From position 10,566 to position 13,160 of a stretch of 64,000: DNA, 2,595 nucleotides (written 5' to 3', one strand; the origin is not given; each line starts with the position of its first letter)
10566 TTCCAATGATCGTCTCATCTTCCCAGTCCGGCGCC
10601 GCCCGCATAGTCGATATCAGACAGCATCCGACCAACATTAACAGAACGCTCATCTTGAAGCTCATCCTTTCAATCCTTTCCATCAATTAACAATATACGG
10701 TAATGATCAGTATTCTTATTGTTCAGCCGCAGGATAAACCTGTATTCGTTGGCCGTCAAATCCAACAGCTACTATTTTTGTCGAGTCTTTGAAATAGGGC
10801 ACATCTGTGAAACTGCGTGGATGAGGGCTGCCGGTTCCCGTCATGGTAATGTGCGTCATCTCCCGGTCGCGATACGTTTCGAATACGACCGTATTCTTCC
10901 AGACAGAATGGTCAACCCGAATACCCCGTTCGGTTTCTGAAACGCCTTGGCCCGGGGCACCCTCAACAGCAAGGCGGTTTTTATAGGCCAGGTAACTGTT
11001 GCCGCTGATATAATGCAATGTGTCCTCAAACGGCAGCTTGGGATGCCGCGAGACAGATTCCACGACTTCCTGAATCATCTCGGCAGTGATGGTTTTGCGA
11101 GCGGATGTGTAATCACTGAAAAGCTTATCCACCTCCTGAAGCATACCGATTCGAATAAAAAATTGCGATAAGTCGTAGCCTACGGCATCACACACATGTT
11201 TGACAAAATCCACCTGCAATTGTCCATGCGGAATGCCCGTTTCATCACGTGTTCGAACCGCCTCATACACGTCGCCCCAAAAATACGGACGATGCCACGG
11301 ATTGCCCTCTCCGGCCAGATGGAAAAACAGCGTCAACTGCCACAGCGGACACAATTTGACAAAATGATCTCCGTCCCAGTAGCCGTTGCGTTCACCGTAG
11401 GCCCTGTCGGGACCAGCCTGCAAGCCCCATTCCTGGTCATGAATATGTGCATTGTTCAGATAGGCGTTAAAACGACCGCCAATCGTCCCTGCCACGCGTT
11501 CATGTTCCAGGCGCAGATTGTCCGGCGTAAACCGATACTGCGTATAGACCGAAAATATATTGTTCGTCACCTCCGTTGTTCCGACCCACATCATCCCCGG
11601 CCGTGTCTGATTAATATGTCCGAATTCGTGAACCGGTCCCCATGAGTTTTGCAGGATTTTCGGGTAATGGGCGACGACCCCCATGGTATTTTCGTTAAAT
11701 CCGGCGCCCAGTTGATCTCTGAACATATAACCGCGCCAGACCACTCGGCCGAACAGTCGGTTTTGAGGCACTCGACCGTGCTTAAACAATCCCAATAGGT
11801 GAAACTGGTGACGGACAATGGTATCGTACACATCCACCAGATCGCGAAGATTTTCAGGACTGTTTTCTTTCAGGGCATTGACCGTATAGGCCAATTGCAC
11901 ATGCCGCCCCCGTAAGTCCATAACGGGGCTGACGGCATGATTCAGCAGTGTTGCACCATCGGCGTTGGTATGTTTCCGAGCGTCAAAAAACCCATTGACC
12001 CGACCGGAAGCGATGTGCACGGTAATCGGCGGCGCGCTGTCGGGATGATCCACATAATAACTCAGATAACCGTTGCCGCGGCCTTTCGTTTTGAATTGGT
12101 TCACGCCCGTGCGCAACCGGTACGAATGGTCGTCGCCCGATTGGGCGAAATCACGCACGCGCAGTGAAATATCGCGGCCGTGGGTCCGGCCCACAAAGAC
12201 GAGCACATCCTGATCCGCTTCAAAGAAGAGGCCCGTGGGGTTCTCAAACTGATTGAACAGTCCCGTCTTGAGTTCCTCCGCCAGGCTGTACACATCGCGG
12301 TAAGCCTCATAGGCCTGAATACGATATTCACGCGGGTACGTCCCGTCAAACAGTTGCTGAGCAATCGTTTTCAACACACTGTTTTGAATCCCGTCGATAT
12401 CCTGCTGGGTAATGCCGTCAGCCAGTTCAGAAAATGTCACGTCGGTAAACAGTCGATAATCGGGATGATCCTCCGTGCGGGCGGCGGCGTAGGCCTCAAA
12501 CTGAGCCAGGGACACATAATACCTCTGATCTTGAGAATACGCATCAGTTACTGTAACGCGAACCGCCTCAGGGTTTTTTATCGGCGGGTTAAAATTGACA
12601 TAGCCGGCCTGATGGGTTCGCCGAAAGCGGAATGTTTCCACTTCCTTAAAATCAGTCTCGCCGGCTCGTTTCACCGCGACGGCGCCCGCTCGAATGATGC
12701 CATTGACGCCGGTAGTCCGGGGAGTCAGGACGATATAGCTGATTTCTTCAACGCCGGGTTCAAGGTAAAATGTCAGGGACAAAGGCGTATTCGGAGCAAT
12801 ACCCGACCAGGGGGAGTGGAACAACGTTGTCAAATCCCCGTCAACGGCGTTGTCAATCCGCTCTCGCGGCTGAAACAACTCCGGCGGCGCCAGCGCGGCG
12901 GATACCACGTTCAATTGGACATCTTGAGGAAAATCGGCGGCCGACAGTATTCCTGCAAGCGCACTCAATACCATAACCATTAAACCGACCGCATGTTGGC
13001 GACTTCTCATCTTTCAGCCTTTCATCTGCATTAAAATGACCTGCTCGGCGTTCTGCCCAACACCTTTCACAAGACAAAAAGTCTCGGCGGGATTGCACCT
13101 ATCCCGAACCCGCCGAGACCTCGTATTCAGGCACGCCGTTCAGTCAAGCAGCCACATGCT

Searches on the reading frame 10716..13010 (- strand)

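Call 51: search_protein_families(library=pfam, proteins=[window:10716-13010:-], max_evalue=0.00001)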
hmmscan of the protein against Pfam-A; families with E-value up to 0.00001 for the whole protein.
window:10716-13010:- (764 aa): 3 families
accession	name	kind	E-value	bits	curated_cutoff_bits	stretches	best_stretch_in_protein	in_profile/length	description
PF13402.12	Peptidase_M60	-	1.8e-36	126.6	25.8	1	344-619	10-272/275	Peptidase M60, enhancin and enhancin-like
PF18449.8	Endotoxin_C2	-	5.6e-07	30.5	30.7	0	187-216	13-42/63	Pesticidal crystal protein Cry1Aa, domain IV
PF00754.31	F5_F8_type_C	-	9.4e-06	26.2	28.2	0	52-158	14-115/127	F5/8 type C domain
